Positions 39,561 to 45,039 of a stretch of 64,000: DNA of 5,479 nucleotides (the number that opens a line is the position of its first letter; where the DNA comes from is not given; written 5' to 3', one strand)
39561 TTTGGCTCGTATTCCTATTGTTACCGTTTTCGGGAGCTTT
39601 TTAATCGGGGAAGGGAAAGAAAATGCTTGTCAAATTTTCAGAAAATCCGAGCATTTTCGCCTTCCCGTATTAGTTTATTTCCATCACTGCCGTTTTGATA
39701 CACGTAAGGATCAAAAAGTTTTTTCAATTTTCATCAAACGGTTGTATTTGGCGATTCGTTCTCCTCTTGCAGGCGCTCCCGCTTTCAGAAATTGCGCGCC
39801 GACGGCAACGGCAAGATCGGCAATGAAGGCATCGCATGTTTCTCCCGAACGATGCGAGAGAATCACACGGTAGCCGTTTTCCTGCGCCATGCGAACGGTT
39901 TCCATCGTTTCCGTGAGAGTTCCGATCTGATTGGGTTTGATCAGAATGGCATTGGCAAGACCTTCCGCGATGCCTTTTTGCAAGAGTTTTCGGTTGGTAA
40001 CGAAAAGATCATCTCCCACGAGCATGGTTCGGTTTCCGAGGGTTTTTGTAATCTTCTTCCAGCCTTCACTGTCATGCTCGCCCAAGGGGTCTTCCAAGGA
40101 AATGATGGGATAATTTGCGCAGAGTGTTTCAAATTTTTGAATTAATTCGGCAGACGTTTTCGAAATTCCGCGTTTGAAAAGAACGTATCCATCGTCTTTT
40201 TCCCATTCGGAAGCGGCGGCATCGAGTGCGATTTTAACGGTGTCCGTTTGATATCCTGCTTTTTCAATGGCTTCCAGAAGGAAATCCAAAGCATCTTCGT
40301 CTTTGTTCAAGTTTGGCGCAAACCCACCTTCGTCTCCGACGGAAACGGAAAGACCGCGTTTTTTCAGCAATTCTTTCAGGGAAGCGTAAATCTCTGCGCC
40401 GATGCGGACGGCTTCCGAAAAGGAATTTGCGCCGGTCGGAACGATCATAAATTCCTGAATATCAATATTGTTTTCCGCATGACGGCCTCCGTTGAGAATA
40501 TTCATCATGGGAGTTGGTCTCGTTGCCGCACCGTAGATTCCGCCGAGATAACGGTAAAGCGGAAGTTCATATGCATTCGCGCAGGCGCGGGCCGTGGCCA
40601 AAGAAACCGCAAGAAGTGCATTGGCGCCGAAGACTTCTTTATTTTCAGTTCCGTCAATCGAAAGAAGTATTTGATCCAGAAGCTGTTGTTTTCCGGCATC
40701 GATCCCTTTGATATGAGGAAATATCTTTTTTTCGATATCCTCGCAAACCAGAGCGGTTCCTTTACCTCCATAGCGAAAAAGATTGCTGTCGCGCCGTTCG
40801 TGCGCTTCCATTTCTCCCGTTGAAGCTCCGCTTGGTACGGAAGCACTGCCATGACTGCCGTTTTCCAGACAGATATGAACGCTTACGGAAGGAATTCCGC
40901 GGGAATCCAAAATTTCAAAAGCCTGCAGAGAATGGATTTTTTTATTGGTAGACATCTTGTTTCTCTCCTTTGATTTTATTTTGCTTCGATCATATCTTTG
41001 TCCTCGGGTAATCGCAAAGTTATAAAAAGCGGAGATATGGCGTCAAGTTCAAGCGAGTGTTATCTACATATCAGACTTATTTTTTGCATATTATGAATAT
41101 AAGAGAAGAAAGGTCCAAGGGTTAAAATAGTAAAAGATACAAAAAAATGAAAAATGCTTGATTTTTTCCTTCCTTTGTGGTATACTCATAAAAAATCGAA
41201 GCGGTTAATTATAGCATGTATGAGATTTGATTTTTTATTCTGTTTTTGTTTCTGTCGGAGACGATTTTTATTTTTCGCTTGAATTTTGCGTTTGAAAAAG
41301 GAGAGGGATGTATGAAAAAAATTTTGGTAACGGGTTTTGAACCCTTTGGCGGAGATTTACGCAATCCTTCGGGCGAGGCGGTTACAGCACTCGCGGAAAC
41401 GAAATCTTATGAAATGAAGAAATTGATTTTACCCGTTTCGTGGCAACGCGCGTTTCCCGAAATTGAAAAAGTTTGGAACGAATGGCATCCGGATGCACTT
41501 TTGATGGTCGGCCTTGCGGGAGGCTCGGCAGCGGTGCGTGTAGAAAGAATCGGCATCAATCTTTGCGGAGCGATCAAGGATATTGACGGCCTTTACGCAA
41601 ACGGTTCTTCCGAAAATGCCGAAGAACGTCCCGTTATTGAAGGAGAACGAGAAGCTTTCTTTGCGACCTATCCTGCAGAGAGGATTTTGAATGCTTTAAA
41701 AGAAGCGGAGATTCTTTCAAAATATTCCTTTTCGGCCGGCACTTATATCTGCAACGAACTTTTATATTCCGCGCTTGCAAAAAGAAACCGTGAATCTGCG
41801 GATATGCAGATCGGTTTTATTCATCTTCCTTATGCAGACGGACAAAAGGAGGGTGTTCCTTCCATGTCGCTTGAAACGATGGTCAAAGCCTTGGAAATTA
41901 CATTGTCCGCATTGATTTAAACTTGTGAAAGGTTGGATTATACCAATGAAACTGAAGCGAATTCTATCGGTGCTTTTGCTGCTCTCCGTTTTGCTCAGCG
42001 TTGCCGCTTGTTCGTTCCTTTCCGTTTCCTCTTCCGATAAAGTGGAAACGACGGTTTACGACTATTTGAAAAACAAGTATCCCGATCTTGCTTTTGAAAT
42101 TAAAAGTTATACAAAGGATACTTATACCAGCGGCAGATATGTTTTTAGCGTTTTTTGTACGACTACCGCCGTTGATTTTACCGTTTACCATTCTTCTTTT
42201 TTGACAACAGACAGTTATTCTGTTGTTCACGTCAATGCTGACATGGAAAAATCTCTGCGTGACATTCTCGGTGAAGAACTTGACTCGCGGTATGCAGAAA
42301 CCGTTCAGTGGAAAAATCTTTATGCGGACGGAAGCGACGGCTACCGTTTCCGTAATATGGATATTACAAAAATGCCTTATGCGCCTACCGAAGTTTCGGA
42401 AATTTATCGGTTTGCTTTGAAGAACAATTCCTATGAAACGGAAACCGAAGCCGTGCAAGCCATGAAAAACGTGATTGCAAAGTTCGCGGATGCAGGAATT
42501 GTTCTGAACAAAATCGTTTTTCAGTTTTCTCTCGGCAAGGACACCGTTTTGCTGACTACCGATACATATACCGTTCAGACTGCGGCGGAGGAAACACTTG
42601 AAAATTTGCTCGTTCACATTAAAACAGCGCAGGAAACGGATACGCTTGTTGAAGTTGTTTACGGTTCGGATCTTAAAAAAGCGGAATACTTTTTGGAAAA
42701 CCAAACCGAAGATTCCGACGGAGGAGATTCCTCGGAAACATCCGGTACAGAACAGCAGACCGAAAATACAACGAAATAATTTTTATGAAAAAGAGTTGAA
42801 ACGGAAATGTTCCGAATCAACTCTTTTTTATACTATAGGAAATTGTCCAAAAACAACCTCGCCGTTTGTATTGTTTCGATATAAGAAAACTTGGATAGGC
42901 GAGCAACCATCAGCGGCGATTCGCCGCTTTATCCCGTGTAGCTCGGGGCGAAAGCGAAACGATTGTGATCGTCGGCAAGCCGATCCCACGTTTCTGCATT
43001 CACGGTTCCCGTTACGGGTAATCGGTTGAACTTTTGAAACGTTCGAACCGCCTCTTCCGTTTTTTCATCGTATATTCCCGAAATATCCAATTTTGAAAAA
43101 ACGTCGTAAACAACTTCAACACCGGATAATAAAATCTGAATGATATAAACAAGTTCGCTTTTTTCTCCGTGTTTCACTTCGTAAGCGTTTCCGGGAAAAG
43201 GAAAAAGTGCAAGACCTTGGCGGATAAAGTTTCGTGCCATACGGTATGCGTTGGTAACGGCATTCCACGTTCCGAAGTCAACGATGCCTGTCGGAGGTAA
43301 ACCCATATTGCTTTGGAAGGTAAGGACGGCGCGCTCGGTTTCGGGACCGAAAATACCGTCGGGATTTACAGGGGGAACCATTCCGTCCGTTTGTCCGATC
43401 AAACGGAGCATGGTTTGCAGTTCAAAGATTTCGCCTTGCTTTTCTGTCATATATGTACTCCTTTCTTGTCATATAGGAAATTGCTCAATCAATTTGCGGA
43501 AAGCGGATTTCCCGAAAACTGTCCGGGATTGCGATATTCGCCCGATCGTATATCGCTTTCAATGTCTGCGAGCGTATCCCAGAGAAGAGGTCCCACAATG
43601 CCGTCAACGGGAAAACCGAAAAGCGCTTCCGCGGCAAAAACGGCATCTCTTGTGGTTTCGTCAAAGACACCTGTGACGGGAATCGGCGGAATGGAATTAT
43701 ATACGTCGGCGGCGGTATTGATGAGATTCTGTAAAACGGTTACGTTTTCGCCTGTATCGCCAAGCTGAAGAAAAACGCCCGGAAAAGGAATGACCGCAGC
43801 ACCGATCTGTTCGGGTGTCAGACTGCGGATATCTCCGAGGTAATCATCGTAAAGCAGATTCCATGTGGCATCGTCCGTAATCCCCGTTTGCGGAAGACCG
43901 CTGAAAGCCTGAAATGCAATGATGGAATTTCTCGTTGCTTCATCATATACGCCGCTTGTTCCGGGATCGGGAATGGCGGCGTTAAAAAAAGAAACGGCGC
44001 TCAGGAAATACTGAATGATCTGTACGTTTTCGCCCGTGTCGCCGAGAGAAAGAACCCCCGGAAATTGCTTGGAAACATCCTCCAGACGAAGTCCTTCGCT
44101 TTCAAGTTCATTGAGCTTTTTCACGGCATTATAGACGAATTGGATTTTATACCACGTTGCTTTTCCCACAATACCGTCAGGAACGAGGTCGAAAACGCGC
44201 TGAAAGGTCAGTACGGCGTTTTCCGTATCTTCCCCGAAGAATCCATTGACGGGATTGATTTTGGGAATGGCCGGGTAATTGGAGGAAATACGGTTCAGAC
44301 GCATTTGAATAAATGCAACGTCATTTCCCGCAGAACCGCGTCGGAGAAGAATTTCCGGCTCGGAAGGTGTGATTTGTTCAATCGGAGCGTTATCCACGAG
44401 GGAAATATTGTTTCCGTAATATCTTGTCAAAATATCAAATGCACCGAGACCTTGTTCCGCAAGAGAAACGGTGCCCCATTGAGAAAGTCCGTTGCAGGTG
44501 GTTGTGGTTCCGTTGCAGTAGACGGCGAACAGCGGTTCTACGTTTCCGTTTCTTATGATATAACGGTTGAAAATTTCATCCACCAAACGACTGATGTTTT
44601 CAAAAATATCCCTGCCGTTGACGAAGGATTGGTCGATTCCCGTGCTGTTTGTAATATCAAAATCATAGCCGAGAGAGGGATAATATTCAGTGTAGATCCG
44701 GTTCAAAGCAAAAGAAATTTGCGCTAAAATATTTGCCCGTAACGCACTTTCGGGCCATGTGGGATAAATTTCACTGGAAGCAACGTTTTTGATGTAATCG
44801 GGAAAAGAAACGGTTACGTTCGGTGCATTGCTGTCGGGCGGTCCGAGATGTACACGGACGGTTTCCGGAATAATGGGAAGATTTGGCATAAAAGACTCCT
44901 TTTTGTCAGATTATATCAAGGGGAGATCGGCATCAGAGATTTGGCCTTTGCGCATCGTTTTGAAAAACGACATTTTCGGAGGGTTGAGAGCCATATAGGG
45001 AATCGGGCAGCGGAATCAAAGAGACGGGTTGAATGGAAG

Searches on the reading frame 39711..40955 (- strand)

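Call 10: search_protein_families(library=pfam, proteins=[window:39711-40955:-], max_evalue=0.001)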
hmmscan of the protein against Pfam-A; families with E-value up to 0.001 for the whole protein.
window:39711-40955:- (414 aa): 3 families
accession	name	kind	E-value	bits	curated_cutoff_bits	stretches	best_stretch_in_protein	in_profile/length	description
PF00113.28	Enolase_C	-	2.6e-107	359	21.5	1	146-412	4-279/296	Enolase, C-terminal TIM barrel domain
PF03952.21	Enolase_N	-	1e-44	152.3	35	1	7-137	1-131/131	Enolase, N-terminal domain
PF13378.12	MR_MLE_C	-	2.2e-06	28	29.4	1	270-384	59-170/219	Enolase C-terminal domain-like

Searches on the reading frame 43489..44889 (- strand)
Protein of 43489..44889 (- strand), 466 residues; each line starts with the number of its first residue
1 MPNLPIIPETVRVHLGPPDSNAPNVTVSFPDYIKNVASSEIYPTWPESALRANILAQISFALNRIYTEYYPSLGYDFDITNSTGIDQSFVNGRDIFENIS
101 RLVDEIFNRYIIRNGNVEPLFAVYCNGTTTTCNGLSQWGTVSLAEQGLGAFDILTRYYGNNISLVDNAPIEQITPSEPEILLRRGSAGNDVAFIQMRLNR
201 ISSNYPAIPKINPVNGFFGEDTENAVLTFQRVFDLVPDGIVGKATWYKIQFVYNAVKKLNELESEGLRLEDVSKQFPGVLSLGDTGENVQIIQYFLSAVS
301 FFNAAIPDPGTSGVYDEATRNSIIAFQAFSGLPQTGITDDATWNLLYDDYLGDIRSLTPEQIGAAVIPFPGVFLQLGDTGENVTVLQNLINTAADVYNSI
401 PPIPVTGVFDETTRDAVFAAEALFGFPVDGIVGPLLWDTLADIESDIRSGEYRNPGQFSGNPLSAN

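Call 10: search_protein_families(library=pfam, proteins=[window:43489-44889:-], max_evalue=0.001)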
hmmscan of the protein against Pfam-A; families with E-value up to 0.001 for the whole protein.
window:43489-44889:- (466 aa): 2 families
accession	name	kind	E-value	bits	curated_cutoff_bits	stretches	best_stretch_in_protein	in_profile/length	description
PF01471.23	PG_binding_1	-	5.2e-40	135.9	23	3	188-248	2-56/57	Putative peptidoglycan binding domain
PF08486.15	SpoIID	-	0.00082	20.4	23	0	26-82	10-61/97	Stage II sporulation protein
